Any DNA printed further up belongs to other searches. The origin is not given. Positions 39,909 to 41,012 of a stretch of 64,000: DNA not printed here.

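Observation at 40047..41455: AbiE-like abortive-infection/TA module in toxin-first order with an operator-like inverted repeat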

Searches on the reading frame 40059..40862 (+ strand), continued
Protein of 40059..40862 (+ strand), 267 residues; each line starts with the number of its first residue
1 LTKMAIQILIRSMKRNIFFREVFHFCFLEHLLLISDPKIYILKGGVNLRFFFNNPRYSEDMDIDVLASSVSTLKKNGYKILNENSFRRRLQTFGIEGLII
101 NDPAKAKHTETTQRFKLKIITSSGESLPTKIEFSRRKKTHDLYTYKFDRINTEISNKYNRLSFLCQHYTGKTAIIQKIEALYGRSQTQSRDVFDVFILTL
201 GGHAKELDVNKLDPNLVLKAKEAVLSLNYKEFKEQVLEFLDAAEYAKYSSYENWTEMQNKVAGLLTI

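Call 52: search_dna_similar(query=window:40095-40862:+, collection=plasmids, mode=protein, max_rows=60, max_evalue=0.01)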
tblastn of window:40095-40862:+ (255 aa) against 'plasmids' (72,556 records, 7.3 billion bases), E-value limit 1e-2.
Records with a match: 6; places in all: 6; records where one place covers at least 80% of the query: 5.
Best place of each record, by identity: <60% 6.
By first word of the organism name: Acidiphilium 3; Miltoncostaea 1; Bosea 1; Ammonifex 1.
By predicted mobility (MOB-suite, as given by PLSDB): non-mobilizable 6.
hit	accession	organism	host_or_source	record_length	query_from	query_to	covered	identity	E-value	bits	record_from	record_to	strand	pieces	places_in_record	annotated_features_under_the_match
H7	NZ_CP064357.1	Miltoncostaea oceani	pure culture,marine sediment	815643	9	249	95%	35.5%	3e-30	125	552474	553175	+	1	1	nucleotidyl transferase AbiEii/AbiGii toxin family protein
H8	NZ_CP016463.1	Bosea sp. RAC05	Microbial isolate,Algal phycosphere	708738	4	249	96%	24.1%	3e-6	55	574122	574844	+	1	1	nucleotidyl transferase AbiEii/AbiGii toxin family protein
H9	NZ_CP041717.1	Acidiphilium multivorum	Cell culture,activated sludge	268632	8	250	95%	24.1%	3e-8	61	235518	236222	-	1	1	nucleotidyl transferase AbiEii/AbiGii toxin family protein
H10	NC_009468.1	Acidiphilium cryptum JF-5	-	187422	8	250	95%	24.1%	2e-7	59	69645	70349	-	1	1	nucleotidyl transferase AbiEii/AbiGii toxin family protein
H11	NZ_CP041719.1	Acidiphilium multivorum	Cell culture,activated sludge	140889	7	255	98%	23.1%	3e-3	46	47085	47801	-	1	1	nucleotidyl transferase AbiEii/AbiGii toxin family protein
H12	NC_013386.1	Ammonifex degensii KC4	-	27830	29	188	63%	23.8%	3e-3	46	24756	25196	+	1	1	nucleotidyl transferase AbiEii/AbiGii toxin family protein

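Call 53: get_annotated_region(hit=H7, flank=2500)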
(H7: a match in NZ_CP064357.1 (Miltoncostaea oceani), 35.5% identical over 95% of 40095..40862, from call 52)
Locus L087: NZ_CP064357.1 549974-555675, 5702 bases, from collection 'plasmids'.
description: Miltoncostaea oceani strain SCSIO 61214 plasmid unnamed1, complete sequence
organism: Miltoncostaea oceani (NCBI taxid 2843216)
taxonomy: Bacteria; Actinomycetota; Thermoleophilia; Miltoncostaeales; Miltoncostaeaceae; Miltoncostaea; Miltoncostaea oceani
host: -; source: pure culture,marine sediment; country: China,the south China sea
typing (MOB-suite, as given by PLSDB): non-mobilizable
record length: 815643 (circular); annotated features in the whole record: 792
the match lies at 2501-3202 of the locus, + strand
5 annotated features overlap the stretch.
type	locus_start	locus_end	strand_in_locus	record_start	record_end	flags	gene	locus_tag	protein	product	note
CDS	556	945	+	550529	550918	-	-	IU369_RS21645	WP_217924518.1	hypothetical protein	-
CDS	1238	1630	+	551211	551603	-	-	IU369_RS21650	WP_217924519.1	hypothetical protein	-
CDS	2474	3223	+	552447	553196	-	-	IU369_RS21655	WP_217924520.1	nucleotidyl transferase AbiEii/AbiGii toxin family protein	-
CDS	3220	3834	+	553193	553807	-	-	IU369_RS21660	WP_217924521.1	hypothetical protein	-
CDS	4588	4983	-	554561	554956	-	-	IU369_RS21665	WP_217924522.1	hypothetical protein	-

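Call 54: get_annotated_region(hit=H8, flank=2500)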
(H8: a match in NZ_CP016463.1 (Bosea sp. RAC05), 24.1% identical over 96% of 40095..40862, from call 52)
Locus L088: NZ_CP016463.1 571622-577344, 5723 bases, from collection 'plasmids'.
description: Bosea sp. RAC05 plasmid pBSY19_1, complete sequence
organism: Bosea sp. RAC05 (NCBI taxid 1842539)
taxonomy: Bacteria; Pseudomonadota; Alphaproteobacteria; Hyphomicrobiales; Boseaceae; Bosea; Bosea sp. RAC05
host: -; source: Microbial isolate,Algal phycosphere; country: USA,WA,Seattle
typing (MOB-suite, as given by PLSDB): non-mobilizable
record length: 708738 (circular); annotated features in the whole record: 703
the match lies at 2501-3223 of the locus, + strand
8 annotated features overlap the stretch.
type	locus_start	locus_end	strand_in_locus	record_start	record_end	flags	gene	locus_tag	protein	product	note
CDS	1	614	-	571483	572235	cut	-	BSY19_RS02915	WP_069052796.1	hypothetical protein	-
CDS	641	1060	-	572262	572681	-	ndk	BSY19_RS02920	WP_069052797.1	nucleoside-diphosphate kinase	-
CDS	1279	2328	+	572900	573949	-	-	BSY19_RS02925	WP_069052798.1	hypothetical protein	-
CDS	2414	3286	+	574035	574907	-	-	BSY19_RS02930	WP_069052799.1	nucleotidyl transferase AbiEii/AbiGii toxin family protein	-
CDS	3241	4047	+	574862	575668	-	-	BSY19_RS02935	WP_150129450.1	hypothetical protein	-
CDS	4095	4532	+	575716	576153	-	-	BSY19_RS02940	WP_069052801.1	hypothetical protein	-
CDS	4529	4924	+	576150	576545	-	-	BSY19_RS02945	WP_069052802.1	hypothetical protein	-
CDS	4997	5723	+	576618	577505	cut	-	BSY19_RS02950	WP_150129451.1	hypothetical protein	-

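Call 55: get_annotated_region(hit=H9, flank=2500)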
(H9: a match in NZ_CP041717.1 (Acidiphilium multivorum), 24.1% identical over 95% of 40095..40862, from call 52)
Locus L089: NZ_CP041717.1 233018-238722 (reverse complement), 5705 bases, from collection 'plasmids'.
description: Acidiphilium multivorum strain JZ-6 plasmid unnamed1, complete sequence
organism: Acidiphilium multivorum (NCBI taxid 62140)
taxonomy: Bacteria; Pseudomonadota; Alphaproteobacteria; Rhodospirillales; Acetobacteraceae; Acidiphilium; Acidiphilium multivorum
host: -; source: Cell culture,activated sludge; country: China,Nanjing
typing (MOB-suite, as given by PLSDB): non-mobilizable; mating-pair formation MPF_I
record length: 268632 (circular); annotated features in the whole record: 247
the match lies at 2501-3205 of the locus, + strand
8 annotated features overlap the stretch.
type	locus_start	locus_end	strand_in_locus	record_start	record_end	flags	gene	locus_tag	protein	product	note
CDS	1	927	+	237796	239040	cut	-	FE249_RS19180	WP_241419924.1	Fic family protein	-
CDS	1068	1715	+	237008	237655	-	-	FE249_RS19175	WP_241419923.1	hypothetical protein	-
CDS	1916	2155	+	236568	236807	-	-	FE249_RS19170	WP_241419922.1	hypothetical protein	-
CDS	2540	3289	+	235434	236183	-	-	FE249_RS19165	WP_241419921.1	nucleotidyl transferase AbiEii/AbiGii toxin family protein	-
CDS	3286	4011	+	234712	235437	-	-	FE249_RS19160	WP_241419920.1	hypothetical protein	-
CDS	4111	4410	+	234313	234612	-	-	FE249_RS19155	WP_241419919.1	helix-turn-helix transcriptional regulator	-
CDS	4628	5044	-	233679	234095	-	tnpA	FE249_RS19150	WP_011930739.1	IS200/IS605 family transposase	-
CDS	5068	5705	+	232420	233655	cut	-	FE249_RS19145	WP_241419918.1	transposase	-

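Call 56: search_protein_families(library=padloc, proteins=[L087:3220-3834:+, L088:3241-4047:+, L089:3286-4011:+], max_evalue=0.01)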
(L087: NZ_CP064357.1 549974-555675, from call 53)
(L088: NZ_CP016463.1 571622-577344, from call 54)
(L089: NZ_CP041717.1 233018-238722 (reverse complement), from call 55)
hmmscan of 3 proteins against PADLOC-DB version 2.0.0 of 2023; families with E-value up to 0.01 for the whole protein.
L087:3220-3834:+ (204 aa): 18 families
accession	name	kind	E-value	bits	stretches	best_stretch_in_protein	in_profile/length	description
PDLC02241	AbiEi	-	8.9e-23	79.1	1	16-191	13-192/199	AbiEi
PDLC02267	AbiEi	-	8.9e-20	69.2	1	9-149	12-153/252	AbiEi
PDLC02272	AbiEi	-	4.6e-14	50.7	1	35-190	30-191/200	AbiEi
PDLC02230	AbiEi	-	5.8e-14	50.2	1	30-172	15-158/192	AbiEi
PDLC02271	AbiEi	-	1.5e-07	28.9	1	16-107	22-120/263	AbiEi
PDLC02232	AbiEi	-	2.1e-07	29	1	12-121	15-130/177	AbiEi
PDLC02225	AbiEi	-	1e-06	26.6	1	34-124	31-117/198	AbiEi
PDLC02240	AbiEi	-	2.7e-06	25.1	1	13-124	13-129/216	AbiEi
PDLC02283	AbiEi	-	1.3e-05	23.1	1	36-105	33-103/201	AbiEi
PDLC02265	AbiEi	-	1.4e-05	22.9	1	35-107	29-102/198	AbiEi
PDLC02269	AbiEi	-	1.4e-05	22.6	1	16-107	11-105/251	AbiEi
PDLC02287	AbiEi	-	1.7e-05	22.5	1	17-110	12-108/253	AbiEi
PDLC02274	AbiEi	-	2.1e-05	22.3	1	17-123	17-128/217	AbiEi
PDLC02255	AbiEi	-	0.00045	17.8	1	36-152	35-149/186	AbiEi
PDLC02239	AbiEi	-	0.0035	15.1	1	75-107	66-97/195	AbiEi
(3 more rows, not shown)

L088:3241-4047:+ (268 aa): 9 families
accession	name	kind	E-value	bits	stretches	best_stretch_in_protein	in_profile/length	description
PDLC02240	AbiEi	-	8.2e-08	30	1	62-134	32-106/216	AbiEi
PDLC02274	AbiEi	-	2.3e-07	28.7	1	62-135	32-107/217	AbiEi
PDLC02241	AbiEi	-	1.1e-06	26.6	1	66-228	30-173/199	AbiEi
PDLC02230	AbiEi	-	0.00012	19.8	1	67-201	22-137/192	AbiEi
PDLC02255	AbiEi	-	0.0012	16.4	0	68-121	37-86/186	AbiEi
PDLC02272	AbiEi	-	0.0018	16.1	1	69-222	34-170/200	AbiEi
PDLC02225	AbiEi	-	0.0046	14.7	1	64-120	31-84/198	AbiEi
PDLC02265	AbiEi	-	0.0069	14.1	0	64-132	28-98/198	AbiEi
PDLC02232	AbiEi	-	0.008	14.1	0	59-121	32-98/177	AbiEi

L089:3286-4011:+ (241 aa): 2 families
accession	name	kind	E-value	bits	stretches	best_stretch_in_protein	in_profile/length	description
PDLC02241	AbiEi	-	2.4e-08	32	1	53-208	40-182/199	AbiEi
PDLC02230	AbiEi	-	5.1e-05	21.1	1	46-179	24-141/192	AbiEi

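Call 57: predict_structure(alignment_id=A2)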
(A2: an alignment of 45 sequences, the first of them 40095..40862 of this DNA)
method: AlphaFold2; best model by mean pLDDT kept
length: 255 residues; sequences in the alignment: 45
mean_pLDDT: 92.5   pTM: 0.90
mean pLDDT of the five models: 92.5, 92.3, 92.3, 90.6, 90.1
residues with pLDDT >= 90: 206; 70-90: 42; 50-70: 7; < 50: 0
segments of 3 or more residues with pLDDT < 50: none
pLDDT, mean of each block of 10 residues (from residue 1): 83 98 95 96 93 91 94 96 93 85 95 95 78 96 94 97 93 88 97 88 93 95 90 95 97 85
secondary structure, 60 per line:
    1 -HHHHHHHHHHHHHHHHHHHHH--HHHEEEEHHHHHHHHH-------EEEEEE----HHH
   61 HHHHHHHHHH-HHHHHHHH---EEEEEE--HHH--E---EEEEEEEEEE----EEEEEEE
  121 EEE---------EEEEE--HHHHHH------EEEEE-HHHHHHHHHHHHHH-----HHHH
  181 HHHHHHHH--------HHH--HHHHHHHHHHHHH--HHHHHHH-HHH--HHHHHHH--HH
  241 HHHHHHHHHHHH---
elements in order: H2-22 E28-31 H32-40 E48-53 H58-70 H72-79 E83-88 E100-109 E114-123 E133-137 H140-145 E152-156 H158-171 H177-188 H202-214 H217-223 H230-236 H239-252

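Call 60: fold_search(model_id=the predicted structure, library=pdb)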
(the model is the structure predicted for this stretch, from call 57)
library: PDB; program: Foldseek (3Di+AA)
matches with E <= 10: 1206; with E <= 0.001: 17
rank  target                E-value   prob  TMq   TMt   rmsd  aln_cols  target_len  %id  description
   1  4o8s                  2.8e-09  1.00  0.53  0.57   6.4       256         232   20  Crystal structure of JHP933 from Helicobacter pylori (released 2014-09-10)
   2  4ok0_B                5.9e-09  1.00  0.51  0.56   7.4       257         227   18  Crystal structure of putative nucleotidyltransferase from H. pylori (released 2014-04-09)
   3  4ok0_A                1.3e-08  1.00  0.52  0.58   6.8       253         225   19  Crystal structure of putative nucleotidyltransferase from H. pylori (released 2014-04-09)
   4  6j7s                  1.5e-07  1.00  0.52  0.47   9.3       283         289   15  Crystal structure of toxin TglT (unusual type guanylyltransferase-like toxin, Rv1045) wild type protein from Mycobacteri (released 2020-05-13)
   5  6j7r                  1.6e-07  1.00  0.54  0.49   9.1       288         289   14  Crystal structure of toxin TglT (unusual type guanylyltransferase-like toxin, Rv1045) mutant S78A co-expressed with TakA (released 2020-05-13)
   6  7c46                  1.6e-07  1.00  0.51  0.46  10.0       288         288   14  Crystal Structure of Rv1045 toxin point variant K189A (released 2021-05-26)
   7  6j7p                  1.7e-07  1.00  0.46  0.42  10.1       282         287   14  Crystal structure of toxin TglT (unusual type guanylyltransferase-like toxin, Rv1045) mutant E146Q co-expressed with Tak (released 2020-05-13)
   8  6j7q                  1.9e-07  1.00  0.54  0.48   8.4       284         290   15  Crystal structure of toxin TglT (unusual type guanylyltransferase-like toxin, Rv1045) mutant S78A from Mycobacterium tub (released 2020-05-13)
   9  6j7o                  2.1e-07  1.00  0.53  0.47   8.6       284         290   14  Crystal structure of toxin TglT (unusual type guanylyltransferase-like toxin, Rv1045) mutant E146Q from Mycobacterium tu (released 2020-05-13)
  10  6y5u                  2.3e-07  1.00  0.51  0.46   8.8       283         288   15  MenT3 (aka TglT), nucleotidyltransferase toxin Rv1045 from Mycobacterium tuberculosis (released 2020-09-16)
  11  6j7n                  2.9e-07  1.00  0.54  0.49   8.5       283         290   15  Crystal structure of toxin TglT (unusual type guanylyltransferase-like toxin, Rv1045) mutant D82A co-expressed with TakA (released 2020-05-13)
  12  8xhr_A                6.8e-07  1.00  0.51  0.46  10.0       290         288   14  Crystal structure of Mycobacterium tuberculosis MenT3 bound with CTP (released 2024-02-28)
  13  6y56                  7.7e-06  1.00  0.66  0.58   4.6       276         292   16  MenT4, nucleotidyltransferase toxin Rv2826c from Mycobacterium tuberculosis H37Rv (released 2020-09-16)
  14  6jyj_C                2.4e-04  0.95  0.26  0.22  15.5       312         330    9  Crystal structure of FAM46B (TENT5B) (released 2020-03-04)
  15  6jyj_A                3.4e-04  0.89  0.23  0.20  15.8       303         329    7  Crystal structure of FAM46B (TENT5B) (released 2020-03-04)
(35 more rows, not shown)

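Call 75: find_related_loci(query=A2, collection=viral_contigs, flank=3000)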
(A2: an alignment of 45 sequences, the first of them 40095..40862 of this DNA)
Query A2 (255 aa) in viral_contigs; peptide patterns used: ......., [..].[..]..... (x = any residue, [..] = any of these).
27 stretches matched a pattern; 1 encode a relative of the query (tblastn E <= 1e-3); 1 distinct loci.
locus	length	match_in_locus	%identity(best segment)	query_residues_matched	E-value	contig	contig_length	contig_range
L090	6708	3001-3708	36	9-249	2e-38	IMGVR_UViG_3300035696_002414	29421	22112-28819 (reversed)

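Call 76: search_dna_similar(query=window:40095-40862:+, collection=phages, mode=protein, max_rows=10, max_evalue=0.001)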
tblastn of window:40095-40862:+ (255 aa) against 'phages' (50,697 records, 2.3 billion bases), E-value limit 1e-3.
No match.

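Call 88: search_dna_similar(query=L088:3241-4047:+, collection=plasmids, mode=protein, max_rows=40, max_evalue=0.001)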
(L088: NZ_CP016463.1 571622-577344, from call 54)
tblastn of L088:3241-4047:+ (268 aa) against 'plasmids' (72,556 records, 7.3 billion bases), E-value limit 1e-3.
Records with a match: 5; places in all: 5; records where one place covers at least 80% of the query: 2.
Best place of each record, by identity: >=99% 1; <60% 4.
By first word of the organism name: Acidiphilium 3; Bosea 2.
By predicted mobility (MOB-suite, as given by PLSDB): non-mobilizable 5.
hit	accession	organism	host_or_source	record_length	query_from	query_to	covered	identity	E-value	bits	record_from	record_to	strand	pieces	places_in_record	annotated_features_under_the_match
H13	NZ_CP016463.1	Bosea sp. RAC05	Microbial isolate,Algal phycosphere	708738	1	268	100%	99.6%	6e-163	507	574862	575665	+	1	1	hypothetical protein | nucleotidyl transferase AbiEii/AbiGii toxin family protein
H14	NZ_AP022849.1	Bosea sp. ANAM02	Callyspongia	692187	18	268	94%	36.1%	9e-27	116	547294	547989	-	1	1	hypothetical protein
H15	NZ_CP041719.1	Acidiphilium multivorum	Cell culture,activated sludge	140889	66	208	53%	42.7%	1e-21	101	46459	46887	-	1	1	hypothetical protein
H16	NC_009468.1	Acidiphilium cryptum JF-5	-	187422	66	206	53%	40.4%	1e-20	98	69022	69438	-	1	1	hypothetical protein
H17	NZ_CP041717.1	Acidiphilium multivorum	Cell culture,activated sludge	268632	66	206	53%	39.7%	9e-20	96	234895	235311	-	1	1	hypothetical protein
